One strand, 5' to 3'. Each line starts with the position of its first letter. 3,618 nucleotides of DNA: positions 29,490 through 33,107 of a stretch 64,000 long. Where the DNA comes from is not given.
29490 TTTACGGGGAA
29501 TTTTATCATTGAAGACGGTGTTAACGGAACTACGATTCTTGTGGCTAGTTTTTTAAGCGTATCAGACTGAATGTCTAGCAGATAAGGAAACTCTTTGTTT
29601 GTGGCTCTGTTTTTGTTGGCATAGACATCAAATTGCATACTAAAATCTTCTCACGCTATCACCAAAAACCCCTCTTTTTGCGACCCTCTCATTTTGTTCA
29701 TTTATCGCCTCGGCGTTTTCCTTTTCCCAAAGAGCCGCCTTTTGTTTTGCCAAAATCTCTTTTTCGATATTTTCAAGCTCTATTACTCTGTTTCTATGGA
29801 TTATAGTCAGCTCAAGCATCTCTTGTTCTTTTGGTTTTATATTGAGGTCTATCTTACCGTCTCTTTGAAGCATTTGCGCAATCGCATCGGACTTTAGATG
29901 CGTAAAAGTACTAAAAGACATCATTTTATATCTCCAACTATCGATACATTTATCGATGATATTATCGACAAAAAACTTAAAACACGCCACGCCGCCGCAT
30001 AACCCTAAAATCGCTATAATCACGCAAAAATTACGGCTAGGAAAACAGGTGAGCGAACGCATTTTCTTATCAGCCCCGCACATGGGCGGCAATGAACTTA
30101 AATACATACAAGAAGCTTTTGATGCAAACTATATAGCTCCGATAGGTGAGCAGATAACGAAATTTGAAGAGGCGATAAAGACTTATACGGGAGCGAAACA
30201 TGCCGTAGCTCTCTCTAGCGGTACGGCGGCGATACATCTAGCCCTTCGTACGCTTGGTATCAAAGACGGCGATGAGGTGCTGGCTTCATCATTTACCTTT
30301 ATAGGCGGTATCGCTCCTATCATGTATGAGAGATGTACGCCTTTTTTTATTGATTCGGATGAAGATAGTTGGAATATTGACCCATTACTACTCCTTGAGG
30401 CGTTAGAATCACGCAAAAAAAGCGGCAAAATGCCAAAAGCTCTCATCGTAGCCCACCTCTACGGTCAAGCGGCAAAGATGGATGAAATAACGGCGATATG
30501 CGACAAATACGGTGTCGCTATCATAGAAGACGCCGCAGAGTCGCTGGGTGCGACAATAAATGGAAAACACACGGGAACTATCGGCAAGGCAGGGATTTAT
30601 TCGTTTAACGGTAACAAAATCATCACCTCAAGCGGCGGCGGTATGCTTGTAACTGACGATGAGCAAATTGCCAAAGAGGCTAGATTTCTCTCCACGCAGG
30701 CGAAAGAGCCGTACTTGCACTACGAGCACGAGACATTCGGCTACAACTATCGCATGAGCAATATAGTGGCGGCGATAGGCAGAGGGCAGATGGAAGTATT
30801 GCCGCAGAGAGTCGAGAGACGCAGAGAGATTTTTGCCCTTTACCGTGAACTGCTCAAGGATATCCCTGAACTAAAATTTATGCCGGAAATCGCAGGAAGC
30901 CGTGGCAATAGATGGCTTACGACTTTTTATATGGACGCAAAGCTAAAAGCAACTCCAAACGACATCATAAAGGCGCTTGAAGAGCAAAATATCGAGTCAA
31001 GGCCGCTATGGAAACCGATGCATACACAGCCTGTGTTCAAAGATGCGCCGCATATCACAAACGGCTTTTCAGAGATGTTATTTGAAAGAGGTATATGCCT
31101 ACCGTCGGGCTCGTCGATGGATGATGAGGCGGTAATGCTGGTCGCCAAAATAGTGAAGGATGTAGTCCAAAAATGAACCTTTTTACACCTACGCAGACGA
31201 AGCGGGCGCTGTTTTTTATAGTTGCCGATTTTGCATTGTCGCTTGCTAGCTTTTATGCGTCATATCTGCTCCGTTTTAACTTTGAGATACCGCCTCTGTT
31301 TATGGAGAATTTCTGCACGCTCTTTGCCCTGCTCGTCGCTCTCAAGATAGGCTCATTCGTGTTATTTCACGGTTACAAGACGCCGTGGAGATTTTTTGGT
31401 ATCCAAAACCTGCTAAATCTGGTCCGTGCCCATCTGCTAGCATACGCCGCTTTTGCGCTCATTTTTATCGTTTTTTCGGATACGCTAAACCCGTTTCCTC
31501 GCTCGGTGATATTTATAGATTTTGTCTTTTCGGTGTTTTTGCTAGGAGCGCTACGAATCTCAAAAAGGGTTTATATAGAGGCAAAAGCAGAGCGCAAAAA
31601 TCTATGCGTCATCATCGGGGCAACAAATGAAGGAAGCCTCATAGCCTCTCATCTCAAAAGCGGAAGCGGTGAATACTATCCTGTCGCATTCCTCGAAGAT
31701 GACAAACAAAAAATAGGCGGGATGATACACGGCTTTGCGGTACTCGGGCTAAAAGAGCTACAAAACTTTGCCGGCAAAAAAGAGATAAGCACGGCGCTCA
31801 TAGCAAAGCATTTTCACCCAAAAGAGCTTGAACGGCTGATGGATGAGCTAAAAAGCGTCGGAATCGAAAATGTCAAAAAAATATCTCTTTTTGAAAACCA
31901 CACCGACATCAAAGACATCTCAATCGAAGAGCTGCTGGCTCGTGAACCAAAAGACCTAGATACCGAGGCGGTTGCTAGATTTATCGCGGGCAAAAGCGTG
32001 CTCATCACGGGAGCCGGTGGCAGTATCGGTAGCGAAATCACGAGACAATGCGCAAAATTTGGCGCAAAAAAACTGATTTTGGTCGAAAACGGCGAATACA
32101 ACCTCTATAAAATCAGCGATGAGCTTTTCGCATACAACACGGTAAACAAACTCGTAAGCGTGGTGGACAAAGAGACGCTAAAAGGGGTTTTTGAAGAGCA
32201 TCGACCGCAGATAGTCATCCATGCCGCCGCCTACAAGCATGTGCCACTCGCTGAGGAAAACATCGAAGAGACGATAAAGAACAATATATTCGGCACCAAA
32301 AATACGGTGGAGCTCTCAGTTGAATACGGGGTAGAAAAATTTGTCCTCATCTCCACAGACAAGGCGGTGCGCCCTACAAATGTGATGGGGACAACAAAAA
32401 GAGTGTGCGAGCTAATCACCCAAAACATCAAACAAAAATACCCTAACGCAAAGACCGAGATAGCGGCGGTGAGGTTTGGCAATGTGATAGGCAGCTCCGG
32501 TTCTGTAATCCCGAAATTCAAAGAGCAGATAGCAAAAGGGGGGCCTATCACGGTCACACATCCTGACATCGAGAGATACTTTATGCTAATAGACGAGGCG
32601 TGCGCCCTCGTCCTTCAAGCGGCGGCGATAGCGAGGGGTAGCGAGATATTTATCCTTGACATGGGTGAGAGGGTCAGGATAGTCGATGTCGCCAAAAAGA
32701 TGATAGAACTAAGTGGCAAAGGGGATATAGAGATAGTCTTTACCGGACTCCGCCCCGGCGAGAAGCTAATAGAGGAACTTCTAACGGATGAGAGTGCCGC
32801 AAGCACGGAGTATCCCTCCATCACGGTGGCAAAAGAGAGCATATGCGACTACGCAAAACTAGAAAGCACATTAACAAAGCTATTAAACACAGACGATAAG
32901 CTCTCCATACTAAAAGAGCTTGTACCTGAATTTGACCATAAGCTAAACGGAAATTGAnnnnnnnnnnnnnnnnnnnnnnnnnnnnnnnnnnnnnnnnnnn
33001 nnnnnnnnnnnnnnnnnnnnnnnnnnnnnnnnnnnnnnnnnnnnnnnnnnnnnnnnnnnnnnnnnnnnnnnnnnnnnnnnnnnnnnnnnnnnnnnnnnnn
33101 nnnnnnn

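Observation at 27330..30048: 2.7-kb accessory islet inserted between pglD and pglE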

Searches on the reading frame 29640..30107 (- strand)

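Call 4: search_protein_families(library=pfam, proteins=[window:29640-30107:-], max_evalue=0.1)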
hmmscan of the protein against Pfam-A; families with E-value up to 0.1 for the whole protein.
window:29640-30107:- (155 aa): 1 family
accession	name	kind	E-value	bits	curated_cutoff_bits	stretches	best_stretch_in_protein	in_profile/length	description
PF07362.18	CcdA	-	2.2e-08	34.8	22.4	1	117-155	33-71/71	Post-segregation antitoxin CcdA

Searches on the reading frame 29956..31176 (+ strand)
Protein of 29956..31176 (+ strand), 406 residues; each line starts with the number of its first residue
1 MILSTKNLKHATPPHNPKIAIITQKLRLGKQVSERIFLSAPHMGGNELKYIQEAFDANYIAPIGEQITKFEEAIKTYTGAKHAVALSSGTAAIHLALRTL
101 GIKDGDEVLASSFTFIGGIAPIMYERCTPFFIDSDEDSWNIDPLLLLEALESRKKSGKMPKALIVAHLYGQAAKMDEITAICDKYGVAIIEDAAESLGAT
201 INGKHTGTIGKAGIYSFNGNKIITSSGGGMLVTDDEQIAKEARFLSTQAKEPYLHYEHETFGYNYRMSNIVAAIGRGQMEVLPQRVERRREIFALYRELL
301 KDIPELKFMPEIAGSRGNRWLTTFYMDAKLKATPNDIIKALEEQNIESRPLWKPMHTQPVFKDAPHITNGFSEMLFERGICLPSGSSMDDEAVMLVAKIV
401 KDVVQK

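Call 4: search_protein_families(library=pfam, proteins=[window:29956-31176:+], max_evalue=0.1)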
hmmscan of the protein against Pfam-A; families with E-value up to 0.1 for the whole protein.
window:29956-31176:+ (406 aa): 4 families
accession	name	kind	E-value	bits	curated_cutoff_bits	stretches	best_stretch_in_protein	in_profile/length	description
PF01041.23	DegT_DnrJ_EryC1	-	8.9e-99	331.5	19.8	1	43-400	3-359/360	DegT/DnrJ/EryC1/StrS aminotransferase family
PF00155.27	Aminotran_1_2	-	1.1e-07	31.8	19.7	1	67-193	44-186/361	Aminotransferase class I and II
PF01212.27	Beta_elim_lyase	-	7.7e-06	25.9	27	1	66-244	33-222/288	Beta-eliminating lyase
PF01053.26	Cys_Met_Meta_PP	-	0.00013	21.1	27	1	68-116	55-102/381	Cys/Met metabolism PLP-dependent enzyme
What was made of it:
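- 30049..31176 (+): pglE (right flank), GTG start. Pfam DegT_DnrJ_EryC1 8.9e-99 (call 4).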

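Call 5: find_related_loci(query=window:30082-31176:+, collection=genome_contigs, flank=10000)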
Query window:30082-31176:+ (364 aa) in genome_contigs; peptide patterns used: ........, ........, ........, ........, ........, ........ (x = any residue, [..] = any of these).
599 stretches matched a pattern (row limit reached: there are more); 553 encode a relative of the query (tblastn E <= 1e-3); the best 80 are kept; 80 distinct loci.
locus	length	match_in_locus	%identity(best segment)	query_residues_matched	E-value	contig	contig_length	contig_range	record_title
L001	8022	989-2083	91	1-364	0e+0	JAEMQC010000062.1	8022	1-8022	MAG: Campylobacteraceae bacterium isolate 2016_B01_C_14 c_000000000882, whole genome shotgun sequence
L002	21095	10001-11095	91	1-364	0e+0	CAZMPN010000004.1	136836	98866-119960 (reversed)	MAG TPA_asm: uncultured Helicobacter sp. isolate SRP278314_co2_375 genome assembly, contig: NODE_203_length_136836_cov_8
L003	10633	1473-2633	83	1-364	0e+0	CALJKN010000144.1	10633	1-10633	MAG TPA_asm: uncultured Helicobacteraceae bacterium isolate SRR6231178_bin.58_CONCOCT_v1.1_MAG genome assembly, contig:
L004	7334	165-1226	63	1-362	4e-147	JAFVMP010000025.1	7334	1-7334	MAG: Campylobacter sp. isolate RGIG5201 Sheep_Cecum-2__c61233, whole genome shotgun sequence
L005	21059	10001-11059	60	1-360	1e-146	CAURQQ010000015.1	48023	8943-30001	MAG TPA_asm: uncultured Campylobacter sp. isolate ERR9969216_bin.5_MetaWRAP_v1.3_MAG genome assembly, contig: ERZ2161579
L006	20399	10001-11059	60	1-360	1e-146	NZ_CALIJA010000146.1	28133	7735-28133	MAG: uncultured Campylobacter sp. isolate ERR589618_bin.40_CONCOCT_v1.1_MAG ERZ773089.449, whole genome shotgun sequence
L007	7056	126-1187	62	1-362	3e-146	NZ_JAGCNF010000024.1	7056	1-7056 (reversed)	MAG: Campylobacter sp. isolate RGIG9945 Yak_Rectum.Co__c689648, whole genome shotgun sequence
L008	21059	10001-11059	60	1-360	3e-146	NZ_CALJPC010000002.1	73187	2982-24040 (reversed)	MAG: uncultured Campylobacter sp. isolate ERR589370_bin.63_CONCOCT_v1.1_MAG ERZ772796.62, whole genome shotgun sequence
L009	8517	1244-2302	59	1-360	2e-145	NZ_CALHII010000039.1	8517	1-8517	MAG: uncultured Campylobacter sp. isolate ERR589453_bin.1_CONCOCT_v1.1_MAG ERZ772924.2368, whole genome shotgun sequence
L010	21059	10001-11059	60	1-360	1e-145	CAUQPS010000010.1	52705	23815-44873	MAG TPA_asm: uncultured Campylobacter sp. isolate ERR9968763_bin.2_MetaWRAP_v1.3_MAG genome assembly, contig: ERZ2161602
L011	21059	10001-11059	60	1-360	2e-145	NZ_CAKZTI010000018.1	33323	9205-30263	MAG: uncultured Campylobacter sp. isolate ERR589615_bin.33_CONCOCT_v1.1_MAG ERZ773034.436, whole genome shotgun sequence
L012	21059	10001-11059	59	1-360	2e-145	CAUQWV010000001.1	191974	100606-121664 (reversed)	MAG TPA_asm: uncultured Campylobacter sp. isolate ERR9968972_bin.5_MetaWRAP_v1.3_MAG genome assembly, contig: ERZ2161609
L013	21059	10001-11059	60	1-360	3e-145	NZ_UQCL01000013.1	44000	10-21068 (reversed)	Uncultured Campylobacter sp. isolate UMGS142, whole genome shotgun sequence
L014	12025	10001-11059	60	1-360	3e-145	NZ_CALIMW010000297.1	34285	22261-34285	MAG: uncultured Campylobacter sp. isolate ERR589636_bin.45_CONCOCT_v1.1_MAG ERZ773055.280, whole genome shotgun sequence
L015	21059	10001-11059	59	1-360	3e-145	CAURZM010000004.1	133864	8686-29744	MAG TPA_asm: uncultured Campylobacter sp. isolate ERR9969211_bin.33_MetaWRAP_v1.3_MAG genome assembly, contig: ERZ216159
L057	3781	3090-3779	91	1-229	1e-135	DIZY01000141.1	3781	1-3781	MAG TPA_asm: Helicobacteraceae bacterium UBA6016 UBA6016_contig_25653, whole genome shotgun sequence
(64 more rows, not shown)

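Call 59: search_protein_families(library=ncbifam, proteins=[window:30049-31176:+], max_evalue=0.001)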
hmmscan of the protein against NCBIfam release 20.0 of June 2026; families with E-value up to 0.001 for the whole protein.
window:30049-31176:+ (375 aa): 12 families
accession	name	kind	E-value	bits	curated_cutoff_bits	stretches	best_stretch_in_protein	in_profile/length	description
TIGR04181.1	NHT_00031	hypoth_equivalog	2.3e-123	411.6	420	1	5-354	1-359/359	LegC family aminotransferase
TIGR03588.1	PseC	equivalog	5.6e-72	242.7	423.5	1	18-372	15-379/380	UDP-4-amino-4,6-dideoxy-N-acetyl-beta-L-altrosamine transaminase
NF008658.2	PRK11658.1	equivalog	1.1e-52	178.9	631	1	2-374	2-378/379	UDP-4-amino-4-deoxy-L-arabinose aminotransferase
NF008687.0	PRK11706.1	equivalog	9e-49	166.2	375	1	5-372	2-373/375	dTDP-4-amino-4,6-dideoxygalactose transaminase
TIGR04427.1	PLP_DesI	equivalog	2.3e-47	161.9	650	1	20-373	38-383/390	dTDP-4-dehydro-6-deoxyglucose aminotransferase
NF011936.0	PRK15407.1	equivalog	4.1e-44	151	423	2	12-210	44-243/440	lipopolysaccharide biosynthesis protein RfbH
TIGR02379.1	ECA_wecE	subfamily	2.5e-39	135.1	434.85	1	6-329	3-329/376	dTDP-4-amino-4,6-dideoxy-D-glucose transaminase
TIGR01325.1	O_suc_HS_sulf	equivalog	1.8e-05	23.5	510.05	1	36-97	56-115/380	O-succinylhomoserine sulfhydrylase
NF000586.1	PRK00011.1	subfamily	2.7e-05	23.1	335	1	49-210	77-239/404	serine hydroxymethyltransferase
NF006810.0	PRK09331.1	subfamily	0.00012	21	301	1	36-241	67-277/397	Sep-tRNA:Cys-tRNA synthetase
TIGR04422.1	PLP_IMCC1989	hypoth_equivalog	0.00038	20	75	0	34-77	22-65/315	putative PLP-dependent aminotransferase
NF005871.0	PRK07811.1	equivalog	0.0008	18.1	513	0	35-82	62-108/389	cystathionine gamma-synthase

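Call 101: search_protein_families(library=pfam, proteins=[L003:80-391:+, L003:372-647:+, L057:1818-2042:+, L057:2043-2336:+, L057:2529-2654:+], max_evalue=0.01)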
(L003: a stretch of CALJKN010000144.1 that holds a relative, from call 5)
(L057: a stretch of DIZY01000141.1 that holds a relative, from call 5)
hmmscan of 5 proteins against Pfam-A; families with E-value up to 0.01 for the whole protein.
L003:80-391:+ (103 aa): 1 family
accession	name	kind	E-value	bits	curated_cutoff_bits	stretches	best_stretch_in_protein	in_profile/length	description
PF04365.19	BrnT_toxin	-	3.7e-22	78.9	34.5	1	16-94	1-77/77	Ribonuclease toxin, BrnT, of type II toxin-antitoxin system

L003:372-647:+ (91 aa): 1 family
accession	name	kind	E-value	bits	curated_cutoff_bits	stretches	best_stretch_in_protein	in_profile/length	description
PF12441.14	CopG_antitoxin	-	1.8e-32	112.4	28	1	7-83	1-77/79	CopG antitoxin of type II toxin-antitoxin system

L057:1818-2042:+ (74 aa): 1 family
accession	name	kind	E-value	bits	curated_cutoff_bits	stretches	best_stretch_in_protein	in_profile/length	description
PF09720.15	Unstab_antitox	-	9.8e-11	42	23.3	1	14-65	1-52/54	Putative addiction module component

L057:2043-2336:+ (97 aa): 1 family
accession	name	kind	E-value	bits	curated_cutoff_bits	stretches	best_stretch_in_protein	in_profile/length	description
PF05016.21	ParE_toxin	-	2.8e-05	25.1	23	1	5-89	2-88/89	ParE toxin of type II toxin-antitoxin system, parDE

L057:2529-2654:+ (41 aa): 0 families

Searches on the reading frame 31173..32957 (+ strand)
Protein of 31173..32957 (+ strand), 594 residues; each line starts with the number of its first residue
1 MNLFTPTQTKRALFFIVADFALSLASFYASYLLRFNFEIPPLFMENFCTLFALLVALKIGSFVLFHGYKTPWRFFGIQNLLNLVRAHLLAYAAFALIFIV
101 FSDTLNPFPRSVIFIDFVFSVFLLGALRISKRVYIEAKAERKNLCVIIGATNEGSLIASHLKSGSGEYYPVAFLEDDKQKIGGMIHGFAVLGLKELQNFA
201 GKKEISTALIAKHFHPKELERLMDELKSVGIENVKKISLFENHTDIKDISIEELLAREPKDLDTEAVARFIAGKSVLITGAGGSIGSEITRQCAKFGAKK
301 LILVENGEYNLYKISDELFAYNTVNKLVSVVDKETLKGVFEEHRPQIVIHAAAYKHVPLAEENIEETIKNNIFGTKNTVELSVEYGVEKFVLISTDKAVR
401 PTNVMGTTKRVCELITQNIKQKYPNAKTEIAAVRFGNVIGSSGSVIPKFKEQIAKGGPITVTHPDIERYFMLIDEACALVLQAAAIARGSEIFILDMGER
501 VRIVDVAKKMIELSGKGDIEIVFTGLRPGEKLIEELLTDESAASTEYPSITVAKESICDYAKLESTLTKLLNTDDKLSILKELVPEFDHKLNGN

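Call 59: search_protein_families(library=ncbifam, proteins=[window:31173-32957:+], max_evalue=0.001)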
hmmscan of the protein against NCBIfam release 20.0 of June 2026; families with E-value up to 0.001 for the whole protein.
window:31173-32957:+ (594 aa): 29 families (the best 25 are shown)
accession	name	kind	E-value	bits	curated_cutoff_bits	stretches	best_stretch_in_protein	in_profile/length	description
TIGR03589.1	PseB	equivalog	6.9e-54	183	407.75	1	272-552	3-278/324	UDP-N-acetylglucosamine 4,6-dehydratase (inverting)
TIGR04130.1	FnlA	equivalog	2.8e-38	131.7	730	1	273-543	4-271/337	UDP-N-acetylglucosamine 4,6-dehydratase/5-epimerase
TIGR01179.1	galE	equivalog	5.9e-16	58.2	262.3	1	276-442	2-180/332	UDP-glucose 4-epimerase GalE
TIGR02622.1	CDP_4_6_dhtase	equivalog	1.9e-14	53.6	278.45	1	271-441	2-194/352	CDP-glucose 4,6-dehydratase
TIGR03025.1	EPS_sugtrans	subfamily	6.1e-14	52.1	295.55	1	18-242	2-227/445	exopolysaccharide biosynthesis polyprenyl glycosylphosphotransferase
TIGR03023.1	WcaJ_sugtrans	equivalog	1.3e-12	47.8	410.75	1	18-232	2-222/453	undecaprenyl-phosphate glucose phosphotransferase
TIGR01214.1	rmlD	equivalog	2.5e-12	46.5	224.05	1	276-396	2-101/285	dTDP-4-dehydrorhamnose reductase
TIGR01181.1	dTDP_gluc_dehyt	equivalog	4.1e-11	42.5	365.1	1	276-397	2-127/321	dTDP-glucose 4,6-dehydratase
TIGR03022.1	WbaP_sugtrans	subfamily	8e-11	41.8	403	1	16-251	2-233/456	undecaprenyl-phosphate galactose phosphotransferase WbaP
TIGR04180.1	EDH_00030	hypoth_equivalog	4.9e-10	39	475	1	276-433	1-153/297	NAD-dependent 4,6-dehydratase LegB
NF041293.1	G6PDh_Azf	equivalog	2.5e-09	36.9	400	1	274-416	3-133/252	NAD-dependent glucose-6-phosphate dehydrogenase Azf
NF007582.0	PRK10217.1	equivalog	8.3e-09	35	698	1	274-385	2-115/355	dTDP-glucose 4,6-dehydratase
NF045894.1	PKS_plus_SDR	equivalog_domain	2.1e-08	32.3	1740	1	264-399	1148-1296/1515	type I polyketide synthase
NF007490.0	PRK10084.1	subfamily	7.1e-08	31.8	649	1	276-385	3-114/361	dTDP-glucose 4,6-dehydratase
NF004526.0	PRK05872.1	subfamily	1.5e-07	30.8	276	1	271-343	8-80/297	short-chain dehydrogenase/reductase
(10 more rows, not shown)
